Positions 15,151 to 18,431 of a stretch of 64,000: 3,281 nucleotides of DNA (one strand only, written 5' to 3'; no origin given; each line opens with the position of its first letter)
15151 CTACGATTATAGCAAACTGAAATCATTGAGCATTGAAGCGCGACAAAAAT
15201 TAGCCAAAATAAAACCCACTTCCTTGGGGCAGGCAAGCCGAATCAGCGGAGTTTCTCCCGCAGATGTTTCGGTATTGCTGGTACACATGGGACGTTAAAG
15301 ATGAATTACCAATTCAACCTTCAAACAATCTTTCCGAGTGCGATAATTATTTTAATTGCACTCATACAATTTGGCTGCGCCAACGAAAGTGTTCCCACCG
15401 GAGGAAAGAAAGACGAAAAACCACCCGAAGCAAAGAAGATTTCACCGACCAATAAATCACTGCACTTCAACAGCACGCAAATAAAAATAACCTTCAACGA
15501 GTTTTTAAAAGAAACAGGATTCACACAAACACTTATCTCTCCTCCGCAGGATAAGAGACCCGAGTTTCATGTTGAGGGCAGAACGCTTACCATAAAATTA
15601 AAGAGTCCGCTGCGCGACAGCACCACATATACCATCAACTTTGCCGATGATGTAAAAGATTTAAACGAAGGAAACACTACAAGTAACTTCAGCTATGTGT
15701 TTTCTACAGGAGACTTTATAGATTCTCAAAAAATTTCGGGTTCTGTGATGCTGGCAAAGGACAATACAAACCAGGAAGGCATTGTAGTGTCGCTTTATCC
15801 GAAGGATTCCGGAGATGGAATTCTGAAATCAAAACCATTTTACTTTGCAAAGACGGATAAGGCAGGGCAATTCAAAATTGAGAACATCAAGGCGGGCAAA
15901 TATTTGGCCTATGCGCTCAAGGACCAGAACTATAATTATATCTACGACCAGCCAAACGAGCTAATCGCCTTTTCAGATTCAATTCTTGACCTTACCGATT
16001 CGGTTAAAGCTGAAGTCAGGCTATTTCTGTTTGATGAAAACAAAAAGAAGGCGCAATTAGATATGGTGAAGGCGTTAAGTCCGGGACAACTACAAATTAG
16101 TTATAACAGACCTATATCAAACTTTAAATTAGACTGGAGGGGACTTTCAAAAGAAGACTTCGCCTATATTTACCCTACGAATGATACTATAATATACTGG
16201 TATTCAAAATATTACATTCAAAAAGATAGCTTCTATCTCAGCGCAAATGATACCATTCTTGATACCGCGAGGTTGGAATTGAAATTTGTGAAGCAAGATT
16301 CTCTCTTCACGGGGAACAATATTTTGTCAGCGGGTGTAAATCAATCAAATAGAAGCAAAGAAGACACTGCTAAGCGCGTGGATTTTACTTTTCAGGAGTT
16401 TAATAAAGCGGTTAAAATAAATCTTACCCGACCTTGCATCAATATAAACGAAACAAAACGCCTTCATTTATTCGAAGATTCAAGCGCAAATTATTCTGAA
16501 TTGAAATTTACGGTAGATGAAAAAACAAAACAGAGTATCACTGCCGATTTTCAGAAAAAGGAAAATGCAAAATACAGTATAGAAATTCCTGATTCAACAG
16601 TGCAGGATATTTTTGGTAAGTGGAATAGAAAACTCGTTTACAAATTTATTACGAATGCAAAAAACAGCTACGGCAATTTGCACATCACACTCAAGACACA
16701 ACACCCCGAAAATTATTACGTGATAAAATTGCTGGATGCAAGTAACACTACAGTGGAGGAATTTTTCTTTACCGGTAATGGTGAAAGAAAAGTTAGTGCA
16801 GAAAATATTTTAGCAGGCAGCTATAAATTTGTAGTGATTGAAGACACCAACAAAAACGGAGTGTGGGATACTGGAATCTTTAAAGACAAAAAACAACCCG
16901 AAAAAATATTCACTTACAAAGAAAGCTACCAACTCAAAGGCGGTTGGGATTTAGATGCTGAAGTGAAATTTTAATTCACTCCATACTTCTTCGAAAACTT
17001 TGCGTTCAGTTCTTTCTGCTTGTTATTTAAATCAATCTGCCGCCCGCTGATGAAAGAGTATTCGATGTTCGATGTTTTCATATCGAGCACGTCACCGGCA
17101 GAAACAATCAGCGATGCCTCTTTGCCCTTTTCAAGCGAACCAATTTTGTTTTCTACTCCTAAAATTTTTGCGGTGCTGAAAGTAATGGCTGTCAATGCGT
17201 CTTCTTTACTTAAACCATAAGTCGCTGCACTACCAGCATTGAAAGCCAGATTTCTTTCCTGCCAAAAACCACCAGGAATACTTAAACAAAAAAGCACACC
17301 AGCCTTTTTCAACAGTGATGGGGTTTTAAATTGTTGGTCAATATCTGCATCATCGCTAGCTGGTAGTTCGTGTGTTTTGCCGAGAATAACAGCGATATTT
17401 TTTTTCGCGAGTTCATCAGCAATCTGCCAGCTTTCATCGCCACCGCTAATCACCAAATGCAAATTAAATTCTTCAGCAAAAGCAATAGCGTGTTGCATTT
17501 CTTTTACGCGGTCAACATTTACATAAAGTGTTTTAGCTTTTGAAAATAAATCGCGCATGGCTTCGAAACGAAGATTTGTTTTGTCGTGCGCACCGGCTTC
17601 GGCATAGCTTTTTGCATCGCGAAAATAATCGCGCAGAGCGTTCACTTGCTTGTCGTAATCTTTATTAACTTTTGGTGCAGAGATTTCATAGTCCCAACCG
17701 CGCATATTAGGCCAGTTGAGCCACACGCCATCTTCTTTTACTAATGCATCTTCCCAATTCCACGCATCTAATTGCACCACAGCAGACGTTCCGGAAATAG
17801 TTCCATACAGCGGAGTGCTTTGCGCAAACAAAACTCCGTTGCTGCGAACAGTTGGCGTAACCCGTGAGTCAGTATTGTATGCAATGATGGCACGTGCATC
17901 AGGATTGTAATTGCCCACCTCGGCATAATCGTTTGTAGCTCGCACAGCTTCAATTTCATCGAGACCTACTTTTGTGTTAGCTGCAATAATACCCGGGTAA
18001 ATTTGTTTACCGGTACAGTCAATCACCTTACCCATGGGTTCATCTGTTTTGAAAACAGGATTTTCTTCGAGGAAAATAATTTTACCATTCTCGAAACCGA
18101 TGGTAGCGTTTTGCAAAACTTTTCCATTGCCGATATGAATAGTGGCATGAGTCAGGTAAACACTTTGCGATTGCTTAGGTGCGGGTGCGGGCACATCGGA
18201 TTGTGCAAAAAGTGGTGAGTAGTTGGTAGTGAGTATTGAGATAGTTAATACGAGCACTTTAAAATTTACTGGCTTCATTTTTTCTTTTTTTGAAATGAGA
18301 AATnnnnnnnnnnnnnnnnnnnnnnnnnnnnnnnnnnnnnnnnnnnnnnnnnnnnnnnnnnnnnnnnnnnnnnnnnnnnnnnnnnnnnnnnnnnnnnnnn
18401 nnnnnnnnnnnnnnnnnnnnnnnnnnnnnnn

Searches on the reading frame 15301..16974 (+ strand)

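Call 51: search_protein_families(library=pfam, proteins=[window:15301-16974:+], max_evalue=0.00001)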
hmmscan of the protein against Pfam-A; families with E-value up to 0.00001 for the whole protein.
window:15301-16974:+ (557 aa): 2 families
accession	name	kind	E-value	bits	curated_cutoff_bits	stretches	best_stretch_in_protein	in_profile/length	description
PF13205.12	Big_5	-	5e-20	72.6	23.6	1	38-136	1-105/105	Bacterial Ig-like domain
PF09912.14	DUF2141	-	8.5e-07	29.3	24.4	0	450-527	3-75/112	Uncharacterized protein conserved in bacteria (DUF2141)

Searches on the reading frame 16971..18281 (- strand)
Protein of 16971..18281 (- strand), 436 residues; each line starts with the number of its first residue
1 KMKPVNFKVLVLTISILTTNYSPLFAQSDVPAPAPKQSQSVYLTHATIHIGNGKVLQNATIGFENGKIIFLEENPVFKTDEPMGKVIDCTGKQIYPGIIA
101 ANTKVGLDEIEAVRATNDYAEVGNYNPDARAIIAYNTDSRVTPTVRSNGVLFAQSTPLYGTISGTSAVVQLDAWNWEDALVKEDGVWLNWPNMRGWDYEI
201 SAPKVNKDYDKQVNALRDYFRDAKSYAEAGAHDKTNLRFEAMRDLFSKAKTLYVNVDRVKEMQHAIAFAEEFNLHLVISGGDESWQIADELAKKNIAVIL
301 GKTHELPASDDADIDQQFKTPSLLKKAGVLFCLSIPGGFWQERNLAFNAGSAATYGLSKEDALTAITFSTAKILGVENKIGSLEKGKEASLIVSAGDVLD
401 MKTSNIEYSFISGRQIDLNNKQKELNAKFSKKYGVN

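Call 51: search_protein_families(library=pfam, proteins=[window:16971-18281:-], max_evalue=0.00001)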
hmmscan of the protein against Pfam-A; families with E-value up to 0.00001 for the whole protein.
window:16971-18281:- (436 aa): 2 families
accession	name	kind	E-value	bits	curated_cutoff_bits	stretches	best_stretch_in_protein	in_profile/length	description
PF01979.26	Amidohydro_1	-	5.2e-09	36.2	25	1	347-413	266-342/345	Amidohydrolase family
PF07969.17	Amidohydro_3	-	2.9e-06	27.5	29.7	1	357-414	407-469/472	Amidohydrolase family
